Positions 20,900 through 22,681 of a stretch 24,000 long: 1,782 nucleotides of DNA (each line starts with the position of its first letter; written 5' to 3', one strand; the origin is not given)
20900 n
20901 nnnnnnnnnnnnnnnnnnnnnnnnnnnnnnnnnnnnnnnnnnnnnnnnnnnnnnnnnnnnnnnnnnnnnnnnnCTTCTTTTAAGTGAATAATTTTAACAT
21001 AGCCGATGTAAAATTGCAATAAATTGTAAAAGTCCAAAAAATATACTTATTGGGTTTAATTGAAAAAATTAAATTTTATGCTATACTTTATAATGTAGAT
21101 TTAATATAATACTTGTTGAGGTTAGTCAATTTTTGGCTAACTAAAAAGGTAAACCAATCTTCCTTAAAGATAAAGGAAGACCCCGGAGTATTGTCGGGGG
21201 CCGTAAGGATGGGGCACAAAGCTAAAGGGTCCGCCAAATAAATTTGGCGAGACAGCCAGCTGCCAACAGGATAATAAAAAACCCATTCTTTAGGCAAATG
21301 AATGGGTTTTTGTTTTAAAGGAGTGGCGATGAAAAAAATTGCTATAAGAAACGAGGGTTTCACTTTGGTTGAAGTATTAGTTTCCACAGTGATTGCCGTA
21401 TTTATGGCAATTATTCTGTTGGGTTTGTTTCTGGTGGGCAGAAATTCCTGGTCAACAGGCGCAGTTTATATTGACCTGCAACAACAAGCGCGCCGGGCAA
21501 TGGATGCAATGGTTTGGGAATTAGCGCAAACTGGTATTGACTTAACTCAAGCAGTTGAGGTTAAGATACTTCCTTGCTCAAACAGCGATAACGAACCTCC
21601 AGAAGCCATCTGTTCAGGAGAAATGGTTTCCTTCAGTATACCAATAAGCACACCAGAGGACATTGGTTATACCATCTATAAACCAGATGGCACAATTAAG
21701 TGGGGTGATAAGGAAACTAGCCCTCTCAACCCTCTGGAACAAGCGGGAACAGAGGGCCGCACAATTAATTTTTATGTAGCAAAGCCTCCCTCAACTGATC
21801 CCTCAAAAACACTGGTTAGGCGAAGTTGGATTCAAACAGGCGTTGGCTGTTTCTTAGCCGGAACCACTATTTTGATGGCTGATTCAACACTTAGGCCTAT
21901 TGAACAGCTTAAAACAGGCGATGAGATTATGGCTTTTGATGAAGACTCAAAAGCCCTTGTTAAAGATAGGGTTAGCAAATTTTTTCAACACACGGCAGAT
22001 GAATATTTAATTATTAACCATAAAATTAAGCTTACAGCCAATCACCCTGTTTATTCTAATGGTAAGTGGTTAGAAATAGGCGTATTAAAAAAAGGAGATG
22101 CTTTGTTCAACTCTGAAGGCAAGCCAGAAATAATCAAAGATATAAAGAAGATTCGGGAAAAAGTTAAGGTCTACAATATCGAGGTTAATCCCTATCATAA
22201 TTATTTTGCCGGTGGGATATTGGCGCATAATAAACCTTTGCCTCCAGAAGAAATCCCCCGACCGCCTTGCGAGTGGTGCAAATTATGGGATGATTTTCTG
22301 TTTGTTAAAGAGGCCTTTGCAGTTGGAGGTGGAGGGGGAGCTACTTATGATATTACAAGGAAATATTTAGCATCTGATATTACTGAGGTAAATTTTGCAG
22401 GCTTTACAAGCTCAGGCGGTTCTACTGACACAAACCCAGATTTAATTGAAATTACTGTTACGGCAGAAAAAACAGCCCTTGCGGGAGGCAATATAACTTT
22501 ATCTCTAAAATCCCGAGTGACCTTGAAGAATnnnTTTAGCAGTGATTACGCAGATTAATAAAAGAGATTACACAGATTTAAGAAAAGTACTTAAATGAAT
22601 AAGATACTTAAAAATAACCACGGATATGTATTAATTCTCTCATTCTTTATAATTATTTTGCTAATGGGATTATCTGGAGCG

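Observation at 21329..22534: Minor pilin interrupted by an intein-like Hint domain that cannot splice canonically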

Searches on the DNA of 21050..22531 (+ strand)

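Call 25: search_rna_families(sources=[L001, L002], threshold=gathering)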
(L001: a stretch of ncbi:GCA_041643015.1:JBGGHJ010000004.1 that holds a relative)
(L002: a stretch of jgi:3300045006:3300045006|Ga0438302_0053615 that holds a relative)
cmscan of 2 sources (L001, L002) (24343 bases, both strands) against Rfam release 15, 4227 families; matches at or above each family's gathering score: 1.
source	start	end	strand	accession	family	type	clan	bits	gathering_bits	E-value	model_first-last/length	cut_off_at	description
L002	94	181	+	RF01051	c-di-GMP-I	Cis-reg; riboswitch;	CL00126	50.5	35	2.4e-07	1-87/87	no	c-di-GMP-I riboswitch aptamer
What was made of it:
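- L001 showed no riboswitch at the gathering threshold (call 25).
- Tried and rejected: No hit at the gathering threshold (call 25), and I did not pursue it at lower thresholds.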

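Call 39: search_rna_families(source=window, start=21050, end=21340, threshold=evalue, max_evalue=0.01, show_alignments=1)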
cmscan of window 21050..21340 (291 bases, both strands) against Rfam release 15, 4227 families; matches with E-value up to 0.01: 1.
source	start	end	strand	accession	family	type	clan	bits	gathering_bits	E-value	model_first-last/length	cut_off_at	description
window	21138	21267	+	RF01051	c-di-GMP-I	Cis-reg; riboswitch;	CL00126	43.5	35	1.5e-07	1-87/87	no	c-di-GMP-I riboswitch aptamer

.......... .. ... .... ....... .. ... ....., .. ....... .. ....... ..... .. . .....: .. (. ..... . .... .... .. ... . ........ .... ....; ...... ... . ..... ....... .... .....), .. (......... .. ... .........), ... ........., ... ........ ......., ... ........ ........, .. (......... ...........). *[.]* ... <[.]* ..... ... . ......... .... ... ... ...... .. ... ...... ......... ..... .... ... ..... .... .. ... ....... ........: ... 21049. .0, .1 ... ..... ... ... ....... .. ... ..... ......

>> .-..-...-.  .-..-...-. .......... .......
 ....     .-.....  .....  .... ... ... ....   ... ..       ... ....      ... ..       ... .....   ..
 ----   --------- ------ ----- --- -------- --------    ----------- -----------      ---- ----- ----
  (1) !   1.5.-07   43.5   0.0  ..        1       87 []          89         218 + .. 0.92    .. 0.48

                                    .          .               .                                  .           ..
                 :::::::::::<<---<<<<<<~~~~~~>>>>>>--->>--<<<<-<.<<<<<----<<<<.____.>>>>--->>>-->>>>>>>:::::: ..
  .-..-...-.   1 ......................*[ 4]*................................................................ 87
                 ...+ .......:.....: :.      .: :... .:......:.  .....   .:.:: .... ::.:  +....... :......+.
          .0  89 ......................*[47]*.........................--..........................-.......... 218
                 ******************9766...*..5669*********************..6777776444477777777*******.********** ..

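Call 65: search_rna_families(sources=[L003, L005, L006, L007], threshold=gathering)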
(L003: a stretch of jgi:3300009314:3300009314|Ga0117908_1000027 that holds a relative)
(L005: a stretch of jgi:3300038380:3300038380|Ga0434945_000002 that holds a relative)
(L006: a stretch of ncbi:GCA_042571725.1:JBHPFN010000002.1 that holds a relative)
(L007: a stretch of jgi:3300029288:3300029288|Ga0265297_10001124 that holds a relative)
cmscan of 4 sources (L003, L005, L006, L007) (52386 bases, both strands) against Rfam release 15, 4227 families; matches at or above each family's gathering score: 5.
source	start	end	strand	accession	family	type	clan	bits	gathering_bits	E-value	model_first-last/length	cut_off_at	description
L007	10730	10802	+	RF00005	tRNA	Gene; tRNA;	CL00001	70.8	29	1.5e-13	1-71/71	no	tRNA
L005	5818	5902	+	RF03167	c-di-GMP-I-GGC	Cis-reg; riboswitch;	CL00126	59.6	59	1.2e-11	1-80/80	no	c-di-GMP-I-GGC riboswitch aptamer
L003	3430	3520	+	RF01051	c-di-GMP-I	Cis-reg; riboswitch;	CL00126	56.2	35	2.1e-08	1-87/87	no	c-di-GMP-I riboswitch aptamer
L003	5835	5918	+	RF01051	c-di-GMP-I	Cis-reg; riboswitch;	CL00126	51.9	35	2.4e-07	1-87/87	no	c-di-GMP-I riboswitch aptamer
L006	4450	4532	+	RF01051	c-di-GMP-I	Cis-reg; riboswitch;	CL00126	50.5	35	5.3e-07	1-87/87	no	c-di-GMP-I riboswitch aptamer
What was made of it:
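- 21138..21267 (+): c-di-GMP-I (GEMM-I) riboswitch aptamer in the 5' leader. It carries a 47-nt insertion in the first hairpin loop. The same family, or its GGC variant, lies upstream of the homologous cassette in L002, L003 (twice), L005 and L006 (calls 25, 65).
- On c-di-GMP-I riboswitch (RF01051): Homologous loci score 50-56 bits (calls 25, 65).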

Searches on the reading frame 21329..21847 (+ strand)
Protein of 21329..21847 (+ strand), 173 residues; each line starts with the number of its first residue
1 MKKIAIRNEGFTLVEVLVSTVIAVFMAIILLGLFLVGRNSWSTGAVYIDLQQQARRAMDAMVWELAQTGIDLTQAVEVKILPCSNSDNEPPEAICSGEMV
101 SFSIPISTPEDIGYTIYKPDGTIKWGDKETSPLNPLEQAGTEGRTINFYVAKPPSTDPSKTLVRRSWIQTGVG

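Call 58: search_protein_representatives(protein=window:21329-21847:+)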
Query: 173 residues. Proteins with E-value up to 0.001 (for the whole library): 310; up to 1e-10: 19; up to 1e-30: 2. The best 150 are listed.
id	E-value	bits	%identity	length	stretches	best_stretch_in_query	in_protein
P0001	4.6e-109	378.0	100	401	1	1-173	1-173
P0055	2.8e-31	124.8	59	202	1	7-166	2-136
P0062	1.0e-20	90.5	44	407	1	7-130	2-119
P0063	3.8e-18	82.1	42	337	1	8-131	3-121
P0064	5.9e-16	75.0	43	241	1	15-151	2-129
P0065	1.3e-15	73.9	45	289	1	7-130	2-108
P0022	1.3e-14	70.6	41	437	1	7-127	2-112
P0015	1.8e-14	70.2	45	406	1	15-130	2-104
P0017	2.0e-14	70.0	44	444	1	6-129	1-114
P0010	2.3e-14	69.8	39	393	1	7-127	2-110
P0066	3.5e-14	69.2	33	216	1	7-129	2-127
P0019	3.6e-14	69.2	46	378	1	8-129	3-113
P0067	9.2e-14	67.9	40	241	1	7-131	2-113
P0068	1.3e-12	64.1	38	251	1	8-130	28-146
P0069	2.0e-12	63.5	39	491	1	7-126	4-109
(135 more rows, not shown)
